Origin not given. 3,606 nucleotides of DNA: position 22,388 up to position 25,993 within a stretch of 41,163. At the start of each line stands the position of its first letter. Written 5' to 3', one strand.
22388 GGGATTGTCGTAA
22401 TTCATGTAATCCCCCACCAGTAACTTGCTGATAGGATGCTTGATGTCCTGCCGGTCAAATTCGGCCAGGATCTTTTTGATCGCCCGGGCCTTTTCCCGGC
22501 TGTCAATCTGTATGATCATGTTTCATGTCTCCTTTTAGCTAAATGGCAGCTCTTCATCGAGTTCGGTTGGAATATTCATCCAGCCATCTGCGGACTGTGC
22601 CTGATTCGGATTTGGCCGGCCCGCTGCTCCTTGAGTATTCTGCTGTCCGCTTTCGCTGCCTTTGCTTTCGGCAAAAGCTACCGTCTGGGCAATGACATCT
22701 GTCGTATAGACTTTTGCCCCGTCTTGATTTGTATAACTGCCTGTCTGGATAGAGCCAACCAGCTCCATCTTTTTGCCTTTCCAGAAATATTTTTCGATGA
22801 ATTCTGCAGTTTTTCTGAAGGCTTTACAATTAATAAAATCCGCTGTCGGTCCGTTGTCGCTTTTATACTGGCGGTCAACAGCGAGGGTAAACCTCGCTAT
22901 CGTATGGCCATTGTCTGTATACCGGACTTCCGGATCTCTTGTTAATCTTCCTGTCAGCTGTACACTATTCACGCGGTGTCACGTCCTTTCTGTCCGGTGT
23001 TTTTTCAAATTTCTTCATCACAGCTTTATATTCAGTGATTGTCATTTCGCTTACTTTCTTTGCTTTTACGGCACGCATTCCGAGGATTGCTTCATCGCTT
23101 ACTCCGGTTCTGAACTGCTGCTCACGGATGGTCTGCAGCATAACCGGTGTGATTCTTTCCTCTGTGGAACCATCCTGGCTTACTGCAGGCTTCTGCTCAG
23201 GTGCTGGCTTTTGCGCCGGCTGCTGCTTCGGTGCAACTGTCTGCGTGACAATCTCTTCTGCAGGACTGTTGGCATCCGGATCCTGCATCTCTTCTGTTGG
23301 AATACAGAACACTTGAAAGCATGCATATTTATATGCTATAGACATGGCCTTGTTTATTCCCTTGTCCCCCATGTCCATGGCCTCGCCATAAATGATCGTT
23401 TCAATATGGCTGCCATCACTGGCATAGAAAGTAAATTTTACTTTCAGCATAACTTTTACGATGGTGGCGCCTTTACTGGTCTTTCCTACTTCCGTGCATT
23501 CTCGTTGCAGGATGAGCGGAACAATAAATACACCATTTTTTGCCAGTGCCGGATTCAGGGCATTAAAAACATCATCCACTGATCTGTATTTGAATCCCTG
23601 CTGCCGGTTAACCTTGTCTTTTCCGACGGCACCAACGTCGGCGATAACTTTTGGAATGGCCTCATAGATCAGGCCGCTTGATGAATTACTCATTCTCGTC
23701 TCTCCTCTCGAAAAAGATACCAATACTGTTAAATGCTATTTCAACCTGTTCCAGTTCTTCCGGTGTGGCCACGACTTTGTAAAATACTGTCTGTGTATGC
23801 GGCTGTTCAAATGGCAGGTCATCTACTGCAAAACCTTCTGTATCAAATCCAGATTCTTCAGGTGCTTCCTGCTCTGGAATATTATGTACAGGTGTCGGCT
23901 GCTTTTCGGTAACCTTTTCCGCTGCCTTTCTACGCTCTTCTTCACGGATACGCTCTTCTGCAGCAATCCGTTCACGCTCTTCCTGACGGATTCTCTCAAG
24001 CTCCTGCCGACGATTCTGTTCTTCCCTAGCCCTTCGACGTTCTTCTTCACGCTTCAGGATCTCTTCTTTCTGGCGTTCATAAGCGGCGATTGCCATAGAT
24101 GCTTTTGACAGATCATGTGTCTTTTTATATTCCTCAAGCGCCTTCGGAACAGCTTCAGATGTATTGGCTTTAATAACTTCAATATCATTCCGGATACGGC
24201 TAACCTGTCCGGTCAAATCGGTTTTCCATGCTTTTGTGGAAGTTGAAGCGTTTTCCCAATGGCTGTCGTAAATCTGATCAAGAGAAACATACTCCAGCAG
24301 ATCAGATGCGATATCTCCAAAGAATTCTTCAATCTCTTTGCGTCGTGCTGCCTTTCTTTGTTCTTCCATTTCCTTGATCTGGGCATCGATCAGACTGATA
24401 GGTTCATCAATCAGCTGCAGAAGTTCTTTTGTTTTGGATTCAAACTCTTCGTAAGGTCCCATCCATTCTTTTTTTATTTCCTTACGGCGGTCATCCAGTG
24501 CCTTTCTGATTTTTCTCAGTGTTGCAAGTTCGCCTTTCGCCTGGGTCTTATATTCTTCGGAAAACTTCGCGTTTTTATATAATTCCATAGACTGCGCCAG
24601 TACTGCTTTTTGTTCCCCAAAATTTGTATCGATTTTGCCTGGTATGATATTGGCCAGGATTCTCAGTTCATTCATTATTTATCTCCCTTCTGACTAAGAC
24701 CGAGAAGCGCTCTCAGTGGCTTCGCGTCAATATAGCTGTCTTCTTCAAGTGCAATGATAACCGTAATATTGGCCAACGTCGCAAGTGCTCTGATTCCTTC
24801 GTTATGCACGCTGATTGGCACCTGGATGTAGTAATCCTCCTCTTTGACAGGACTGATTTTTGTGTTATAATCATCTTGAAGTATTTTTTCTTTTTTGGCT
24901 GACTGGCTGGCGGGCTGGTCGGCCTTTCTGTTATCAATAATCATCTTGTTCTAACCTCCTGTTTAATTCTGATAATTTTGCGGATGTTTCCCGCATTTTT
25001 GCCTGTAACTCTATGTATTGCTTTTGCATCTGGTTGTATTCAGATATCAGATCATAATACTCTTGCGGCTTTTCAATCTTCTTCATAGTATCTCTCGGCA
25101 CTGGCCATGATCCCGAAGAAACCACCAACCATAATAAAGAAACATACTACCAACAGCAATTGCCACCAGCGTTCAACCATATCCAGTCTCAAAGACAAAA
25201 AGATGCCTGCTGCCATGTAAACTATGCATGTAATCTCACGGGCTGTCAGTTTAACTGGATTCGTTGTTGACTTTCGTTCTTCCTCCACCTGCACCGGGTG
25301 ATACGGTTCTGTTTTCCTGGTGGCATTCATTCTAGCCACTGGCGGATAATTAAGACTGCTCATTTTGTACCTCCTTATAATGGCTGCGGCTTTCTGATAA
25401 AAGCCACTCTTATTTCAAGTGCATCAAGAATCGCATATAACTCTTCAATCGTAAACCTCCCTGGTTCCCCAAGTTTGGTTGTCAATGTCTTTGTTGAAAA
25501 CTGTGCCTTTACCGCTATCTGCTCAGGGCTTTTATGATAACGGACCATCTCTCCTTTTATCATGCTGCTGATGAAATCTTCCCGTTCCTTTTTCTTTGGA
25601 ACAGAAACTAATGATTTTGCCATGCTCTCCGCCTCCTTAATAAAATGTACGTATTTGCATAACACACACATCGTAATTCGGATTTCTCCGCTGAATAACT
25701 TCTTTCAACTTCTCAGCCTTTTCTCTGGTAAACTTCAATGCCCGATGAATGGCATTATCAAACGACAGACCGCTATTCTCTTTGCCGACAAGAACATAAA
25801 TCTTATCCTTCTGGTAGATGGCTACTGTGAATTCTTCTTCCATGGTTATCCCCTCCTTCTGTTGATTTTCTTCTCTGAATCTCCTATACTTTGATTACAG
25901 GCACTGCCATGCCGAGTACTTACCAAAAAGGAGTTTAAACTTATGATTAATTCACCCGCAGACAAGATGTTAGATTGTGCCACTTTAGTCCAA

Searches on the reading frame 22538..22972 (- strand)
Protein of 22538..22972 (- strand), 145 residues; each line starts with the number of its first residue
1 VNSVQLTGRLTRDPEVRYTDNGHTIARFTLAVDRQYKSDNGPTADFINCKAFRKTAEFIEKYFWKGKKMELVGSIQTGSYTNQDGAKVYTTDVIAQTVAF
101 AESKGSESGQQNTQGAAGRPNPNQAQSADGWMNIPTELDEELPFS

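Call 42: search_protein_families(library=phrogs, proteins=[window:22538-22972:-], max_evalue=0.001)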
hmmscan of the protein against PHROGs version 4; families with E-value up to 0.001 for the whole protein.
window:22538-22972:- (145 aa): 6 families
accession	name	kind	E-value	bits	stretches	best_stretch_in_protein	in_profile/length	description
phrog_44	-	DNA, RNA and nucleotide metabolism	2.2e-49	169.6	1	1-144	87-228/271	single strand DNA binding protein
phrog_25370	-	unknown function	3.8e-15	56.3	1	1-41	2-42/48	-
phrog_12631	-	DNA, RNA and nucleotide metabolism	6.8e-06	27.2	1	1-33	30-62/78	single strand DNA binding protein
phrog_27667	-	DNA, RNA and nucleotide metabolism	2.6e-05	25.4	1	71-102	4-35/61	single strand DNA binding protein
phrog_18107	-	unknown function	4e-05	24.6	1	65-145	121-201/201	-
phrog_26861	-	unknown function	0.00033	20.9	1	2-82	135-210/242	-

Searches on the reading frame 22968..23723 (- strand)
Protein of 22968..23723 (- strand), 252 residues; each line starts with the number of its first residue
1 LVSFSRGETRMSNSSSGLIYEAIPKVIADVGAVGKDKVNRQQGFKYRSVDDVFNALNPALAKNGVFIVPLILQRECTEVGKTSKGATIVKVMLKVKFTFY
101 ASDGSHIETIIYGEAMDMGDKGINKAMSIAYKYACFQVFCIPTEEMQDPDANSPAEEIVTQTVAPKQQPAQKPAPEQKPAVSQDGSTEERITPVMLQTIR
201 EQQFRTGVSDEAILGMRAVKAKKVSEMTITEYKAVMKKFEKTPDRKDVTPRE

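Call 42: search_protein_families(library=phrogs, proteins=[window:22968-23723:-], max_evalue=0.001)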
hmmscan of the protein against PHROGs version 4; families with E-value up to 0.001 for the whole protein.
window:22968-23723:- (252 aa): 5 families
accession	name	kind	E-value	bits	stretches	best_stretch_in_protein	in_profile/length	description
phrog_155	-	DNA, RNA and nucleotide metabolism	3.1e-37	129.8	1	15-242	64-267/308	Erf-like ssDNA annealing protein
phrog_21649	-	unknown function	2.5e-28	100.3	1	19-179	42-200/351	-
phrog_34331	-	unknown function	1.4e-14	55.4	1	38-147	46-155/239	-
phrog_2324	-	DNA, RNA and nucleotide metabolism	3.5e-08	34.3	1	15-190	7-170/193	Erf-like ssDNA annealing protein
phrog_38276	-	unknown function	0.00075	20.9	0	151-240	62-155/158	-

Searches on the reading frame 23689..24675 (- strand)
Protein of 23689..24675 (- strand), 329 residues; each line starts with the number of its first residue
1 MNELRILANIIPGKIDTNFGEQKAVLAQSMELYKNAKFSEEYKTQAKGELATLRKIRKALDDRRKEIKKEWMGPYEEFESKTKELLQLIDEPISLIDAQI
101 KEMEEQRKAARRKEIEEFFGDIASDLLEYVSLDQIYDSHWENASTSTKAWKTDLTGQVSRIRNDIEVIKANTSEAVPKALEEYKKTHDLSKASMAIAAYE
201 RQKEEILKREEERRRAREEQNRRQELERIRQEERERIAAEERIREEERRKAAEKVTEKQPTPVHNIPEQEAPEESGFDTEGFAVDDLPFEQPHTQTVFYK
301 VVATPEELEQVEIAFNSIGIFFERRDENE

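Call 42: search_protein_families(library=phrogs, proteins=[window:23689-24675:-], max_evalue=0.001)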
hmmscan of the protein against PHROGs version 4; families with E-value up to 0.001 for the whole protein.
window:23689-24675:- (329 aa): 2 families
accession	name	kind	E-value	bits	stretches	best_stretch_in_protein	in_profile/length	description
phrog_674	-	unknown function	1.1e-43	150.8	1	5-324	12-310/312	-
phrog_34396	-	unknown function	1.4e-09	38.7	1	21-256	32-272/389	-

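Call 53: search_protein_families(library=padloc, proteins=[window:23689-24675:-], max_evalue=0.001)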
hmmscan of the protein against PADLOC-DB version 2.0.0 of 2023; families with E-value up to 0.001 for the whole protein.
window:23689-24675:- (329 aa): 0 families

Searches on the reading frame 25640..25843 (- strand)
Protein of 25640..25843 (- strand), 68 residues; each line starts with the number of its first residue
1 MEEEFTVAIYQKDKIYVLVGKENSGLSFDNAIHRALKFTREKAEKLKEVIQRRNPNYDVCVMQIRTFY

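Call 22: search_protein_families(library=phrogs, proteins=[window:25640-25843:-], max_evalue=0.001)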
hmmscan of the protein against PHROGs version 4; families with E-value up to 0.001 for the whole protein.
window:25640-25843:- (68 aa): 0 families

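Call 52: search_protein_families(library=ncbifam, proteins=[window:25640-25843:-], max_evalue=0.01)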
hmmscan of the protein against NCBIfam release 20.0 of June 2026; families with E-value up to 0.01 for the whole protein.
window:25640-25843:- (68 aa): 0 families

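Call 53: search_protein_families(library=padloc, proteins=[window:25640-25843:-], max_evalue=0.001)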
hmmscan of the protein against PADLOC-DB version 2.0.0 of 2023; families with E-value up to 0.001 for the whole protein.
window:25640-25843:- (68 aa): 0 families
